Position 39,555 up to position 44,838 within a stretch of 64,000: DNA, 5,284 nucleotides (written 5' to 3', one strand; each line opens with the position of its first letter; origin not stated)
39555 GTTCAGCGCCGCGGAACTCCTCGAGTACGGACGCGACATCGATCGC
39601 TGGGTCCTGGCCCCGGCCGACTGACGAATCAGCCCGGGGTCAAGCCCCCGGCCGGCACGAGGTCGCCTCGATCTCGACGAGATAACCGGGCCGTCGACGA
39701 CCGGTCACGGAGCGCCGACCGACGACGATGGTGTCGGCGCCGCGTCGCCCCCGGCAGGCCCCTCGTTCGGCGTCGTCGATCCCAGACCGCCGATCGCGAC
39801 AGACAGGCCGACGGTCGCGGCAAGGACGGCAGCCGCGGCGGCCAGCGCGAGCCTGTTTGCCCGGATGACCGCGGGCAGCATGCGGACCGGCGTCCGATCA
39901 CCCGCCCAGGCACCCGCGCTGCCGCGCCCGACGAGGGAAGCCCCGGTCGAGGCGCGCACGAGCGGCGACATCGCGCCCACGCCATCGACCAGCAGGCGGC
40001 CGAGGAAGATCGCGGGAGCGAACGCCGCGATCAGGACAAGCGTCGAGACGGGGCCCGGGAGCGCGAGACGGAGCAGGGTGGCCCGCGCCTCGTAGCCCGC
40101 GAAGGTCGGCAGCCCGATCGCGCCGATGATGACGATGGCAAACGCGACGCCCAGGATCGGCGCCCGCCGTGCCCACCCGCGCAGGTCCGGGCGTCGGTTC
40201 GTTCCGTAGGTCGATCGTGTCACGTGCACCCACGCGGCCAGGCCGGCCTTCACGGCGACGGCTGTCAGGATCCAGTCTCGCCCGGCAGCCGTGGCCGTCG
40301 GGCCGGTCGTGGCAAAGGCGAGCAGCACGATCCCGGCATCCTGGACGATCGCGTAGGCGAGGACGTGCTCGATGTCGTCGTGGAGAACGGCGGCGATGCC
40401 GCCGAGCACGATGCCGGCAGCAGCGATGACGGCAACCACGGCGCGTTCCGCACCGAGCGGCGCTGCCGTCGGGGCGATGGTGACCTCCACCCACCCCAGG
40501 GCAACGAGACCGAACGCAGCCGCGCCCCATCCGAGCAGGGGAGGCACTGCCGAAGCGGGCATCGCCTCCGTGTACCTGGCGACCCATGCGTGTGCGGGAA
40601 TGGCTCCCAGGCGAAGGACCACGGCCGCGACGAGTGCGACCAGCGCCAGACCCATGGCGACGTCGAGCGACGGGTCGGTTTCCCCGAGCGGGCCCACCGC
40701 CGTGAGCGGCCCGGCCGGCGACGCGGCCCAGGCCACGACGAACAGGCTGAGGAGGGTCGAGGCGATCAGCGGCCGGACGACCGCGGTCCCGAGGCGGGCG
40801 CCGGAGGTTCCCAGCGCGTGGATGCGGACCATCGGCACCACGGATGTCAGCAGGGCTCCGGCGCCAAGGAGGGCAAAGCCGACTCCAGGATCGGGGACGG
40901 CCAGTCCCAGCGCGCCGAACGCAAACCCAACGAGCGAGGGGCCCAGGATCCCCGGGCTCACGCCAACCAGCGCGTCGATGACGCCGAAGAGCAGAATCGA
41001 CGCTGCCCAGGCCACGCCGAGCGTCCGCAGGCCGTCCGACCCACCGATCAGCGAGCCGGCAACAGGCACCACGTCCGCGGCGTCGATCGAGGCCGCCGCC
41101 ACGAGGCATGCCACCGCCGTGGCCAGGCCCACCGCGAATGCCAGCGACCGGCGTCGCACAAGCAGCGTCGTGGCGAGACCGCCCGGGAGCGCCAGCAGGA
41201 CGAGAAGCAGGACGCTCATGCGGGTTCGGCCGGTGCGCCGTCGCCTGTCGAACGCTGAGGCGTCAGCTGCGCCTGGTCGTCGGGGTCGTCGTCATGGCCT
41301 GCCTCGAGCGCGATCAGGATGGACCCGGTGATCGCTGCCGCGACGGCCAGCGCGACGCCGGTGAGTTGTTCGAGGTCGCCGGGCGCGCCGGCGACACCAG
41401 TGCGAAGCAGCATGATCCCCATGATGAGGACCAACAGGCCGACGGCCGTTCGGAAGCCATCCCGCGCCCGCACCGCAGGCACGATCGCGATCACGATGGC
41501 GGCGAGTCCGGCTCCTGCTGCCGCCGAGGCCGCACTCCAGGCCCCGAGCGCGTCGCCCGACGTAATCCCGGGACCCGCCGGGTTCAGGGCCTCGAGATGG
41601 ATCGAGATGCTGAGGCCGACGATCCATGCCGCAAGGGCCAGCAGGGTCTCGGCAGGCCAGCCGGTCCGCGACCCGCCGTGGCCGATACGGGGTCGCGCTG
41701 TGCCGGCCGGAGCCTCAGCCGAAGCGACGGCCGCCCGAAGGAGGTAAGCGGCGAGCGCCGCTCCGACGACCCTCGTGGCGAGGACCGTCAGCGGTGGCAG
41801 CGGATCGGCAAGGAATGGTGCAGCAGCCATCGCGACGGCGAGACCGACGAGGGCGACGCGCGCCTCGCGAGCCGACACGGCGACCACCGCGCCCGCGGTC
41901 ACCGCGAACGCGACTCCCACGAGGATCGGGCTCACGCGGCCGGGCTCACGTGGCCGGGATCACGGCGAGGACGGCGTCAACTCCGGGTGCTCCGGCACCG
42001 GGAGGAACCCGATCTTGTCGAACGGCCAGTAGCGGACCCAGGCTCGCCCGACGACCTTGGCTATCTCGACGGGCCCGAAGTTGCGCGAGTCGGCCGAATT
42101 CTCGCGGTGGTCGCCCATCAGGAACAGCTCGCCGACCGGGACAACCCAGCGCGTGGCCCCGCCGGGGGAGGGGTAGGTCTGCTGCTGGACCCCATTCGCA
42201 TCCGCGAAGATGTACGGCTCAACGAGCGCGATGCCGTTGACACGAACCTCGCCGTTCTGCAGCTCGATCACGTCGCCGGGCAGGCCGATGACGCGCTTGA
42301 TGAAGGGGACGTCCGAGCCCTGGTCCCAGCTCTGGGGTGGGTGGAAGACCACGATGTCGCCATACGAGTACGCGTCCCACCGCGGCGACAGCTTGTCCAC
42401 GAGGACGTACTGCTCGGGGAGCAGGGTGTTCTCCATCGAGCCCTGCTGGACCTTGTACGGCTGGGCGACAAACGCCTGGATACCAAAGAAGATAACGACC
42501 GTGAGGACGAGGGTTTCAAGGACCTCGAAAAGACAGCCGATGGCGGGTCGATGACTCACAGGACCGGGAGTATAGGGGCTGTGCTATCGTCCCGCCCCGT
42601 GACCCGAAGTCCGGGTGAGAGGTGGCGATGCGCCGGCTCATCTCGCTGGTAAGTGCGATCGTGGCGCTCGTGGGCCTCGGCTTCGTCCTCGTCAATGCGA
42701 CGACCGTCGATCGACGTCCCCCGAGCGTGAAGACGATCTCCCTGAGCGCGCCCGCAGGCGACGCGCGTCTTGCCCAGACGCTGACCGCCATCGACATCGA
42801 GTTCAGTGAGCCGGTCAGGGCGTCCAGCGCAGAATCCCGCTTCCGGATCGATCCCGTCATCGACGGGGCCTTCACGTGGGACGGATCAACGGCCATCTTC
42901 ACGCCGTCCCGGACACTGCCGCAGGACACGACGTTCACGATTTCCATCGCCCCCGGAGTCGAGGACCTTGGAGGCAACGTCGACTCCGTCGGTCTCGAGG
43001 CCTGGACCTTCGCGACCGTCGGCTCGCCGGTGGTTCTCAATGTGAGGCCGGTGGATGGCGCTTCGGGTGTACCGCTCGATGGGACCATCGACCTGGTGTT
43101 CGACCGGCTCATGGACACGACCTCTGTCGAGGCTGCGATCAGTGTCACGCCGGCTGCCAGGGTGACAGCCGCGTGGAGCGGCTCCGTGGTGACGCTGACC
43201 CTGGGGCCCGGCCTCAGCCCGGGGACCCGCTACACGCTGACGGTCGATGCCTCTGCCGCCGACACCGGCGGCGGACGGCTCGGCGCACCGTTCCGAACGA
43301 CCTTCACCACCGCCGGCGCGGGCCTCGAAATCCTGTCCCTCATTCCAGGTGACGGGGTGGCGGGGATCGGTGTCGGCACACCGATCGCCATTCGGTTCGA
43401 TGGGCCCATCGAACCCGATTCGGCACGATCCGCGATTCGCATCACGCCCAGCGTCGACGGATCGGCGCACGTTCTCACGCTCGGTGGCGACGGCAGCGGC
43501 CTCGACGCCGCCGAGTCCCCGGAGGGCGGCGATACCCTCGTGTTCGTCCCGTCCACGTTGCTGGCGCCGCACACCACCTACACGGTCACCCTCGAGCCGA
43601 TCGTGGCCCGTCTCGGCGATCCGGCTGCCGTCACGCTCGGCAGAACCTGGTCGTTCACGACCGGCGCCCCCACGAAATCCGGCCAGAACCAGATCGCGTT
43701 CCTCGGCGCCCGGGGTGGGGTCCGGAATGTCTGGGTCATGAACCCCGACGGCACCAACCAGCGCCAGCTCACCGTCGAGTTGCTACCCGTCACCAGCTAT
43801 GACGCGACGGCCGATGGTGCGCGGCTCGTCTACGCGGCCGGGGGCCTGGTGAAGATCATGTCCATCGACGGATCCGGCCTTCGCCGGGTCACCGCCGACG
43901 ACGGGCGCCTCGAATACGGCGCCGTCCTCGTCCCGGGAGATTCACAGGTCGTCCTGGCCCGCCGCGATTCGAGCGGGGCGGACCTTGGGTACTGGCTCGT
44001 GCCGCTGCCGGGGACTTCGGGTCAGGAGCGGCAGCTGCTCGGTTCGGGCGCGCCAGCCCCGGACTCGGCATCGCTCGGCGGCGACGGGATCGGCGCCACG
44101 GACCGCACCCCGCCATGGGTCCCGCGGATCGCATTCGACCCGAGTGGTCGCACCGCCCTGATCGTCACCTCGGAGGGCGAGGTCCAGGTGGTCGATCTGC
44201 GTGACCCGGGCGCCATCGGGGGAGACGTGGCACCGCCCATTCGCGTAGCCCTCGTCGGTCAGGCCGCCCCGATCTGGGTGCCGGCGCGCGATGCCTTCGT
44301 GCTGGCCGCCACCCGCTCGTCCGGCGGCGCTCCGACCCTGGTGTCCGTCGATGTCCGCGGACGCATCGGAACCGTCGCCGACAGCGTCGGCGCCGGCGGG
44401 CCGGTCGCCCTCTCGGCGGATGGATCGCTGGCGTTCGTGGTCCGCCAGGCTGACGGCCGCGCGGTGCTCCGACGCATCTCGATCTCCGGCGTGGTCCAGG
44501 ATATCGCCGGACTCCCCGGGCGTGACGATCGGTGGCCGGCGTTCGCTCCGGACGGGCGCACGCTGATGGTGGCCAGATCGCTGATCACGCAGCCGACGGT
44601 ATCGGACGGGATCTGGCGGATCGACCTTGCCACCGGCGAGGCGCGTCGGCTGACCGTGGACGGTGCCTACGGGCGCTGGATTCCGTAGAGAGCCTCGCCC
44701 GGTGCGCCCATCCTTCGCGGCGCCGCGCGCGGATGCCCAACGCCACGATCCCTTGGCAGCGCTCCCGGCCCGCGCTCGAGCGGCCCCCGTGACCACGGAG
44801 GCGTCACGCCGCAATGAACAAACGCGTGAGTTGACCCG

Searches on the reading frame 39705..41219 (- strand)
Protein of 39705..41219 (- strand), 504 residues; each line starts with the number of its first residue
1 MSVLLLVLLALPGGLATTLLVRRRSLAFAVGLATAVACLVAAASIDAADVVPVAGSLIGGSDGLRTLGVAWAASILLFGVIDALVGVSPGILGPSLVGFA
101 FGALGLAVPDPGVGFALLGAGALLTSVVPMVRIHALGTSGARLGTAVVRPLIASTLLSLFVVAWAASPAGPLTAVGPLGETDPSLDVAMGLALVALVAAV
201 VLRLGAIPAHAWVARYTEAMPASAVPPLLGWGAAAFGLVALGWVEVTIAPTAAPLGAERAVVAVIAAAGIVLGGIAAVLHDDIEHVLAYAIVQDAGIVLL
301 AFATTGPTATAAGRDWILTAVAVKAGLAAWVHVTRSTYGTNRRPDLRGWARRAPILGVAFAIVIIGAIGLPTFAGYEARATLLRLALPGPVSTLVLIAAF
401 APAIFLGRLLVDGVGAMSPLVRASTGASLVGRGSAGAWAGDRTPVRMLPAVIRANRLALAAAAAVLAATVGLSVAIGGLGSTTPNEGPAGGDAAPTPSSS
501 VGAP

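Call 83: search_protein_families(library=pfam, proteins=[window:39705-41219:-], max_evalue=1e-8)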
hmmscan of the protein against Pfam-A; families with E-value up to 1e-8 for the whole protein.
window:39705-41219:- (504 aa): 1 family
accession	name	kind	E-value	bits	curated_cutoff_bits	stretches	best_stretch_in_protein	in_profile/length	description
PF00361.26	Proton_antipo_M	-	1.8e-13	50.8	21.5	1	189-400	81-289/294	NADH:quinone oxidoreductase/Mrp antiporter, TM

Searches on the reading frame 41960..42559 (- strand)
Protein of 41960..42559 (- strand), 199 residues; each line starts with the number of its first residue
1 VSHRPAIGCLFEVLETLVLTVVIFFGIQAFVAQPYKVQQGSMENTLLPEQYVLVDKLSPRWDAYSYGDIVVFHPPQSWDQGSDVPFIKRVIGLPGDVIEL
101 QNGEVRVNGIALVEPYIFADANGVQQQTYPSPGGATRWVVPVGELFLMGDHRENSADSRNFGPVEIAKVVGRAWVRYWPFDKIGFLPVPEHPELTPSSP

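Call 83: search_protein_families(library=pfam, proteins=[window:41960-42559:-], max_evalue=1e-8)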
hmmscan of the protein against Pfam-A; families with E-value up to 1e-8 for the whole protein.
window:41960-42559:- (199 aa): 1 family
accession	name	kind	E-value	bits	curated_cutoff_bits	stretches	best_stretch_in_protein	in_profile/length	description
PF10502.14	Peptidase_S26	-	4.8e-46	157.2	22.9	1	11-178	2-168/168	Signal peptidase, peptidase S26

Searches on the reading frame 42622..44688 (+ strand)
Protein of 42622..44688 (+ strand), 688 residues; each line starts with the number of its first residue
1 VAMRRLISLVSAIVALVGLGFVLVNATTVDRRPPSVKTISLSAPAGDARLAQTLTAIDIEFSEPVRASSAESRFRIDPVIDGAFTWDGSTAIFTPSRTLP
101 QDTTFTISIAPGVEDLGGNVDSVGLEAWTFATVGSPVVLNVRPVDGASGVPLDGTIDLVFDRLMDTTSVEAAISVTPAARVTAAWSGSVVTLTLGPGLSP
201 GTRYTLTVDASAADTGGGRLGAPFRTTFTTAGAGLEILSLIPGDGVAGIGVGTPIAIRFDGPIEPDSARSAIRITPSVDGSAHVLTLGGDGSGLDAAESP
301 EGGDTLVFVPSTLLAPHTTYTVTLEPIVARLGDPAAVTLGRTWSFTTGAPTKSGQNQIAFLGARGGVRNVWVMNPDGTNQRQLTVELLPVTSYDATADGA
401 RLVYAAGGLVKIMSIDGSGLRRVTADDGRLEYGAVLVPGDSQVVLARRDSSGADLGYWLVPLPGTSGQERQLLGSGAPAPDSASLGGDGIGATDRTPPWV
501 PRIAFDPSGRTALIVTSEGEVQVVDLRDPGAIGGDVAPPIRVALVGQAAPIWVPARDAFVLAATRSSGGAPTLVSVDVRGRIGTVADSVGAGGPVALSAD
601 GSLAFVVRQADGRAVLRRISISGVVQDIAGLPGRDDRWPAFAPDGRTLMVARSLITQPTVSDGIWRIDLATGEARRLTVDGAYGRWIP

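Call 83: search_protein_families(library=pfam, proteins=[window:42622-44688:+], max_evalue=1e-8)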
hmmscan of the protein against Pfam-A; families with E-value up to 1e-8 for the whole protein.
window:42622-44688:+ (688 aa): 1 family
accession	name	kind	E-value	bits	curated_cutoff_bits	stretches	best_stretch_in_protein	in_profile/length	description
PF13205.12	Big_5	-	1.9e-42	144.7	23.6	3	136-230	5-105/105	Bacterial Ig-like domain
